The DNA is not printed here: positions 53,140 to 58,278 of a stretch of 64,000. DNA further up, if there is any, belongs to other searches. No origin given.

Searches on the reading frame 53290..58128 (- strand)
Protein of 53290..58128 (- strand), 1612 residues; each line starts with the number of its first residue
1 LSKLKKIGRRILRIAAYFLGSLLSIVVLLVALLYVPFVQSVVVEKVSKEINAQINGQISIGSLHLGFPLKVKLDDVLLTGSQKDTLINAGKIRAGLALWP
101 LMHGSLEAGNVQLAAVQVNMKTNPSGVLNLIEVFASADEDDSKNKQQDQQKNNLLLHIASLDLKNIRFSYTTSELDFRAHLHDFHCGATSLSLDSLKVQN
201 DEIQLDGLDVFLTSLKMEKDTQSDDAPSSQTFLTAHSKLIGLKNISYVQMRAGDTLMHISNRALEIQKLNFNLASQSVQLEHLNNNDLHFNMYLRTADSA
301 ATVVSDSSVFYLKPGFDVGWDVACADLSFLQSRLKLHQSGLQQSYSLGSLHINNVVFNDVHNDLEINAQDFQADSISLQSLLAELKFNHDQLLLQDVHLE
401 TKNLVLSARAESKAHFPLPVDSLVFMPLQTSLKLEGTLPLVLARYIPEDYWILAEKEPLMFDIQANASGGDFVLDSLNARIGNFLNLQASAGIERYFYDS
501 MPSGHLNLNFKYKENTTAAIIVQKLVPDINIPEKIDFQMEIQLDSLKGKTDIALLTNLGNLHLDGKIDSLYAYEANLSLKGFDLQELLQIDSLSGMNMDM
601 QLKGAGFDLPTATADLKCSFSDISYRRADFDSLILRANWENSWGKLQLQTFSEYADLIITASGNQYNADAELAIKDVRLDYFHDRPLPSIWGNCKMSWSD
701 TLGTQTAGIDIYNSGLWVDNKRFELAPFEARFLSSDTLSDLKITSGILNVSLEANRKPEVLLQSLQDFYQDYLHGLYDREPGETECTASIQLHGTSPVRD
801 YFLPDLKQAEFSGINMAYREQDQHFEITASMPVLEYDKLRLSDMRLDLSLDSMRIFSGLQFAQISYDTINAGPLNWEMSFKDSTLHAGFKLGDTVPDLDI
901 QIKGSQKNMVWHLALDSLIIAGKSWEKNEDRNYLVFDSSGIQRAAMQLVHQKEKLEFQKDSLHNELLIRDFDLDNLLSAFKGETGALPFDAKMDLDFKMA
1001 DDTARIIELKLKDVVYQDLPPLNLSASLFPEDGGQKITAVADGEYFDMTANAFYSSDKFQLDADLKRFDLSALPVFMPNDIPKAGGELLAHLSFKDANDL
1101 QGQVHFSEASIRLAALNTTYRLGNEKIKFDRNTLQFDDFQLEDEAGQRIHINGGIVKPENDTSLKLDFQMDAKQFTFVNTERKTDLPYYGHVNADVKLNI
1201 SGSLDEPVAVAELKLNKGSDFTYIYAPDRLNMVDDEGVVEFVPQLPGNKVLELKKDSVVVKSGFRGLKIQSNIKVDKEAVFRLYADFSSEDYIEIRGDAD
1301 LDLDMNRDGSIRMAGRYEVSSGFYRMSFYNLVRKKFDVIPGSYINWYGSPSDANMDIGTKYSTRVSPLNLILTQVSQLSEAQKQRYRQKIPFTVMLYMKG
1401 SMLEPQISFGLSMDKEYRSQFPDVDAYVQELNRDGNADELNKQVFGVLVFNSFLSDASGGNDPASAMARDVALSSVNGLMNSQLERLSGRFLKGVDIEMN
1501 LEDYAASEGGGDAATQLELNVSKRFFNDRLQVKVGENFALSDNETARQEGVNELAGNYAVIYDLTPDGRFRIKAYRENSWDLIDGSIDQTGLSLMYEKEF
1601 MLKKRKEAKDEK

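Call 53: search_protein_families(library=pfam, proteins=[window:53290-58128:-], max_evalue=0.001)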
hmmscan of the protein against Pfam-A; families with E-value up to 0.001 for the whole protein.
window:53290-58128:- (1612 aa): 2 families
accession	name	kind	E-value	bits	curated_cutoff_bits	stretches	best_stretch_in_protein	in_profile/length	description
PF04357.19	TamB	-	3.6e-48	165.2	22.4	1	1143-1600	7-381/381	TamB, inner membrane protein subunit of TAM complex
PF05359.17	DUF748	-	2.8e-13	49.3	50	1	6-194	9-190/1037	Domain of Unknown Function (DUF748)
